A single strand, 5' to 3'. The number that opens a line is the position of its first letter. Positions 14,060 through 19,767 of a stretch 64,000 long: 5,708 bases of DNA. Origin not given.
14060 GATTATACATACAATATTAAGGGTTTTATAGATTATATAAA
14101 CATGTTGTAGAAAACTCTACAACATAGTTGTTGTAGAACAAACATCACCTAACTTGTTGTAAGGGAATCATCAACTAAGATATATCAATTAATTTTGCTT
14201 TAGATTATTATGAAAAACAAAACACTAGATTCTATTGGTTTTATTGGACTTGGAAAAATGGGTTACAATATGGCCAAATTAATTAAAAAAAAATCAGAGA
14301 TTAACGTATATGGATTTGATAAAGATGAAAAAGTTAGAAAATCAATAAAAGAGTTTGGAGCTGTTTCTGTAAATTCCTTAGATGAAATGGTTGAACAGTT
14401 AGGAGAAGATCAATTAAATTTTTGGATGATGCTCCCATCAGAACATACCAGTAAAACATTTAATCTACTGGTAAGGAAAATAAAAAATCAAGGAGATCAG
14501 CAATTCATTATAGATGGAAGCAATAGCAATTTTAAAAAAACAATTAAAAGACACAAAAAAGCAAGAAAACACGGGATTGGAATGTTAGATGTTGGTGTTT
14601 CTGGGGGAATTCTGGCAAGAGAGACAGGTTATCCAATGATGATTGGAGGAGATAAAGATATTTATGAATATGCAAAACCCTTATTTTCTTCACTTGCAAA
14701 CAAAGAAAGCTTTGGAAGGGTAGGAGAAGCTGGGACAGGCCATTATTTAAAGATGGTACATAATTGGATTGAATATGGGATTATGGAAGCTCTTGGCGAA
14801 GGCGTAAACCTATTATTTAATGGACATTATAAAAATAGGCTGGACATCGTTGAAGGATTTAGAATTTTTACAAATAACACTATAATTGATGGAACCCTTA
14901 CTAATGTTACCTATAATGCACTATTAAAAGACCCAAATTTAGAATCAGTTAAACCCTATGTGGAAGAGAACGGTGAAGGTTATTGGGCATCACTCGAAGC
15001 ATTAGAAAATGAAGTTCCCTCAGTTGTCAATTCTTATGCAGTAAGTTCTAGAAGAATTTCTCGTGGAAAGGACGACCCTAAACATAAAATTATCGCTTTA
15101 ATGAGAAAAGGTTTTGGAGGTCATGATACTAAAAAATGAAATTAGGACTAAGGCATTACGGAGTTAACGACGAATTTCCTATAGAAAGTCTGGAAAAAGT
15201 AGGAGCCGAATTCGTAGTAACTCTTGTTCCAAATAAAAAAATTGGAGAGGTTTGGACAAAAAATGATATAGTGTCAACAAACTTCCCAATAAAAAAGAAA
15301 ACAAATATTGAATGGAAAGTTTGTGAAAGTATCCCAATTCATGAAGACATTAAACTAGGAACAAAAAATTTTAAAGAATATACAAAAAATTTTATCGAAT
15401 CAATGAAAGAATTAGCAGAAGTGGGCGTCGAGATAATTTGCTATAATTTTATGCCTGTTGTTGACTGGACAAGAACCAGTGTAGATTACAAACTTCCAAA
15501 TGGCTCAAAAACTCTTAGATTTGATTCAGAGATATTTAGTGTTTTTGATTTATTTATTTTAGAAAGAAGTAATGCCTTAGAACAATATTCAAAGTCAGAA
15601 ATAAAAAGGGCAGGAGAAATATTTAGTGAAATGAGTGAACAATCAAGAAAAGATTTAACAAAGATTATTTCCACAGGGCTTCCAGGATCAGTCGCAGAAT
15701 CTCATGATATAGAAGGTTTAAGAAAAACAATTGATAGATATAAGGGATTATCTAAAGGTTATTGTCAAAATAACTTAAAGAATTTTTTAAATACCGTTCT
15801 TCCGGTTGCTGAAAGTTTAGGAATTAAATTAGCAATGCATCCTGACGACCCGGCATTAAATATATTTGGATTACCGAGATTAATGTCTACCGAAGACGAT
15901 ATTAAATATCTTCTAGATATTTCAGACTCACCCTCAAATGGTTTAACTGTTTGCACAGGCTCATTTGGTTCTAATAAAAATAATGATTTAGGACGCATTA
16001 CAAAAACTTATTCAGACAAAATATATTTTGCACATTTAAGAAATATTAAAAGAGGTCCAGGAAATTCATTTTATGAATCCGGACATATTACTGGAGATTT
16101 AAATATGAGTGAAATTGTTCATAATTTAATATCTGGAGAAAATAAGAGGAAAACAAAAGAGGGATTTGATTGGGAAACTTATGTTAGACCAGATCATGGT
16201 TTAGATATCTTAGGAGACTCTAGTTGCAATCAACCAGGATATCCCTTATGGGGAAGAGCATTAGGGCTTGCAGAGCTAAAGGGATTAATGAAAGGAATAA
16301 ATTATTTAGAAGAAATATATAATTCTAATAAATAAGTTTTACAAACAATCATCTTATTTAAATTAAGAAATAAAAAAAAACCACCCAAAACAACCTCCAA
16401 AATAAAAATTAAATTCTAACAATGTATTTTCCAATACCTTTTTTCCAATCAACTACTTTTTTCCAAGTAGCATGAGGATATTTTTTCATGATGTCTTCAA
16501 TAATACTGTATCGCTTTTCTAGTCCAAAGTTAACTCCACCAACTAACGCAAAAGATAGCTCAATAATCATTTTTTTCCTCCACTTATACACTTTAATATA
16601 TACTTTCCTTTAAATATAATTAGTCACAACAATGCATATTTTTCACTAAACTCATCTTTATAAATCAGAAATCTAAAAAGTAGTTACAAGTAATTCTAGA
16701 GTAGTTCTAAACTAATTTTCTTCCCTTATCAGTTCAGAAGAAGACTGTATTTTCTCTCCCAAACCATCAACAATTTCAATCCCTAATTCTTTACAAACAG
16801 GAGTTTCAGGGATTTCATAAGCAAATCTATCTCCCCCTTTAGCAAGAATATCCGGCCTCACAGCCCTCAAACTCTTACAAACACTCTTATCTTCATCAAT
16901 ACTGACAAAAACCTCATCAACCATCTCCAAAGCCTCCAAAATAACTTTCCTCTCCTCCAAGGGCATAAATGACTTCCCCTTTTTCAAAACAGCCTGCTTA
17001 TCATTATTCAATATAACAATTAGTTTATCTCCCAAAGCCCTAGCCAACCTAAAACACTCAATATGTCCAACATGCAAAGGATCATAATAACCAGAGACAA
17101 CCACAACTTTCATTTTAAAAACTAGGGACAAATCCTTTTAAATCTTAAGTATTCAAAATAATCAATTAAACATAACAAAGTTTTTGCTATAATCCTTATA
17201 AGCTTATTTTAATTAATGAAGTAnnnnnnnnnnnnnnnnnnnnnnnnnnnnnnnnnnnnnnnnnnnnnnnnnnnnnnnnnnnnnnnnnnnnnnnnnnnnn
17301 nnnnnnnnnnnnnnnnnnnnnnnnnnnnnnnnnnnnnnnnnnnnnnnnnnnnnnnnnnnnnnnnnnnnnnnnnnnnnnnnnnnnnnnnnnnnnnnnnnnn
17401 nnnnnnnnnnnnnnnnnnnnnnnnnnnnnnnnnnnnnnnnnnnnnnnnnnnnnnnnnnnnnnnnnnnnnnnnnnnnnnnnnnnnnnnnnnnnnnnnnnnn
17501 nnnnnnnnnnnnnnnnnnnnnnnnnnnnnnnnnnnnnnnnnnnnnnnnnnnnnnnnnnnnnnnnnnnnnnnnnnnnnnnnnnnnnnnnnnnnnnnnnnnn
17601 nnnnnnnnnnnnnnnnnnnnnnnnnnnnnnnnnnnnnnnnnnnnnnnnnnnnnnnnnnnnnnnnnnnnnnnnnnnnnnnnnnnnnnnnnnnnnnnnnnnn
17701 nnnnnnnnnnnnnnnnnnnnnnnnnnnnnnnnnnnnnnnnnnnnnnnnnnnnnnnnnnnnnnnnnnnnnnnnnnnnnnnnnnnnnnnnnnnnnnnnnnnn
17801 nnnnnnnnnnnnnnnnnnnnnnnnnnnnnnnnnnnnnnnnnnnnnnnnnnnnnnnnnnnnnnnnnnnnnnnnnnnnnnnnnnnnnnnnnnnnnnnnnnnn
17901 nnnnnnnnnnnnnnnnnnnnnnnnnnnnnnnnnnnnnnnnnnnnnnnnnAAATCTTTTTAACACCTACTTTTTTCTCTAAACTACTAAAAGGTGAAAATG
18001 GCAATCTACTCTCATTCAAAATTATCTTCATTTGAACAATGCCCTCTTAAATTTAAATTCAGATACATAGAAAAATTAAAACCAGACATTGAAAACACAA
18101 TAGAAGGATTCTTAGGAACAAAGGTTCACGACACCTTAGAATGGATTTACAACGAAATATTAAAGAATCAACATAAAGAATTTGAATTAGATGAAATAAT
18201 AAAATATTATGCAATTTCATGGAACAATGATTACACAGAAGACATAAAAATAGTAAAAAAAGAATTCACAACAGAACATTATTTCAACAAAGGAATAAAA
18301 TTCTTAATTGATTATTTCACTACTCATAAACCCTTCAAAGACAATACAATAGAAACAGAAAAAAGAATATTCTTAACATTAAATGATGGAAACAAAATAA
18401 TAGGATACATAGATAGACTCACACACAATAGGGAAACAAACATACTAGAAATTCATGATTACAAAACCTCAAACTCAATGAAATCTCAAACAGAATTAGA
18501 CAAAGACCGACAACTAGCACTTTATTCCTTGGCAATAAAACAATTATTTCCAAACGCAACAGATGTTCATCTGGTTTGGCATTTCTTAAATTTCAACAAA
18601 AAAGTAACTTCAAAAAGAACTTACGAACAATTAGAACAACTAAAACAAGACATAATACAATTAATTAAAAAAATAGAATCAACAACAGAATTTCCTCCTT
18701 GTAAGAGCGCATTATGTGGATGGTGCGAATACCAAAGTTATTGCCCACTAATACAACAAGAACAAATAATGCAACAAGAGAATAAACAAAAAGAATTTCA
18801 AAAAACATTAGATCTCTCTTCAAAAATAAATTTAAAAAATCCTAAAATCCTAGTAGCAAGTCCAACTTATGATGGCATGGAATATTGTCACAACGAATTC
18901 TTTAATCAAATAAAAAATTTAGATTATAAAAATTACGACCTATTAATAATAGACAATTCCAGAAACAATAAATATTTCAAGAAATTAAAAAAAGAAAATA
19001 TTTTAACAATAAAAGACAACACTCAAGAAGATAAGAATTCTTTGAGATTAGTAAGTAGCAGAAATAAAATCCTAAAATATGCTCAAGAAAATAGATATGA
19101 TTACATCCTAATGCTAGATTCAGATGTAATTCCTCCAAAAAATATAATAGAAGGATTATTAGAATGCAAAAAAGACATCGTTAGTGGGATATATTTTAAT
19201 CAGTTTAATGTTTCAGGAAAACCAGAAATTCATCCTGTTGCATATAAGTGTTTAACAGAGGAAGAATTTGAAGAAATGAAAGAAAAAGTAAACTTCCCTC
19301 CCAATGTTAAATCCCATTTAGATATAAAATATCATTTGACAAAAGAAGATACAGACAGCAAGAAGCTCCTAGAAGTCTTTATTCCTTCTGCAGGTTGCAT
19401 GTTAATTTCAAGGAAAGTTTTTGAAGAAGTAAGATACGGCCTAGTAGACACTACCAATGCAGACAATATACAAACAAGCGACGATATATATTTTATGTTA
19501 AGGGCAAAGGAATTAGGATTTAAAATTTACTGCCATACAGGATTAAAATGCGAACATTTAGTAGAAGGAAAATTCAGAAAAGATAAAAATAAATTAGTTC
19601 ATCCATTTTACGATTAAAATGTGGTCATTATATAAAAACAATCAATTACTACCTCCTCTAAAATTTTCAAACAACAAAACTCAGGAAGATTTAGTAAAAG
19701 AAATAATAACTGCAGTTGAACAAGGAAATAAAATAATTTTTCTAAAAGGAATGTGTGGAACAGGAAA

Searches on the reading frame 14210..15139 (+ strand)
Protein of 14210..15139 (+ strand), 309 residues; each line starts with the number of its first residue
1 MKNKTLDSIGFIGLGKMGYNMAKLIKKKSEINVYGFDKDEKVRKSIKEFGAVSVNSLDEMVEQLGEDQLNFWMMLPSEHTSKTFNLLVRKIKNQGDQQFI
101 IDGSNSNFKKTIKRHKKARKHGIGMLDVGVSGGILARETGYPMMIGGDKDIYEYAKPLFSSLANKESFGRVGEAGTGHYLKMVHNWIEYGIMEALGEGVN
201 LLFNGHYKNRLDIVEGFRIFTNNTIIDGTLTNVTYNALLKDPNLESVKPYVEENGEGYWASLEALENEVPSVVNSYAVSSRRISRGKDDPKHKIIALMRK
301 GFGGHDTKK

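Call 64: search_protein_families(library=pfam, proteins=[window:14210-15139:+], max_evalue=0.00001)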
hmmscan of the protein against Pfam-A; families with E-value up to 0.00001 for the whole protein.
window:14210-15139:+ (309 aa): 2 families
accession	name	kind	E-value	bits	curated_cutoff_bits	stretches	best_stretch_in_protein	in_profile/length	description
PF03446.21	NAD_binding_2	-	3e-30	105.8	21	1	8-165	1-155/161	NAD binding domain of 6-phosphogluconate dehydrogenase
PF00393.24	6PGD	-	9e-15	55.3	27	1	177-289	1-118/290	6-phosphogluconate dehydrogenase, C-terminal domain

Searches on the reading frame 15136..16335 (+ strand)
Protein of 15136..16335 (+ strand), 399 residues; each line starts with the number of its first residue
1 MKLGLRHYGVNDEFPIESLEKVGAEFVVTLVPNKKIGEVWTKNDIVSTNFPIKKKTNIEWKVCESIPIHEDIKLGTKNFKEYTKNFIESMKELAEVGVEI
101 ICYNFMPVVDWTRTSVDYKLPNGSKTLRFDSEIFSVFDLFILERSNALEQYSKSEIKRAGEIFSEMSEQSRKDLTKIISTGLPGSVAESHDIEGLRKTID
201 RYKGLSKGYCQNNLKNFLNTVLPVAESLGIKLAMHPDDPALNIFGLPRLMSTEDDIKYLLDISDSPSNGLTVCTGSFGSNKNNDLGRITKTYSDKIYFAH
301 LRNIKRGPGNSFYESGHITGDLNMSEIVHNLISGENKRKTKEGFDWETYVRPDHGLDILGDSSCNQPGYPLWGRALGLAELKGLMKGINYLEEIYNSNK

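Call 64: search_protein_families(library=pfam, proteins=[window:15136-16335:+], max_evalue=0.00001)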
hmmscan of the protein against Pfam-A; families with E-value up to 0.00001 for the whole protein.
window:15136-16335:+ (399 aa): 1 family
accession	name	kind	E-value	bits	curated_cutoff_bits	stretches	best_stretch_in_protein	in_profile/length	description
PF03786.19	UxuA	-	7.2e-105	351.1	23.7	1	1-388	1-350/352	D-mannonate dehydratase (UxuA)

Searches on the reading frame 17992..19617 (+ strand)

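Call 64: search_protein_families(library=pfam, proteins=[window:17992-19617:+], max_evalue=0.00001)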
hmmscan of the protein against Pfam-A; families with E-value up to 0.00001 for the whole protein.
window:17992-19617:+ (541 aa): 4 families
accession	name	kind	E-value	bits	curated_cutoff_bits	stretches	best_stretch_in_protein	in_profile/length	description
PF12705.13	PDDEXK_1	-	4e-32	112.5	22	1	7-252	3-247/247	PD-(D/E)XK nuclease superfamily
PF00535.33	Glycos_transf_2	-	7.8e-07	29.6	23.3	1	302-480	15-167/168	Glycosyl transferase family 2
PF01930.23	Cas_Cas4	-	9.4e-07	29.5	22.7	1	137-251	53-158/160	Domain of unknown function DUF83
PF03452.20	Anp1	-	1.9e-06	28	28.8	0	353-403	121-173/263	Anp1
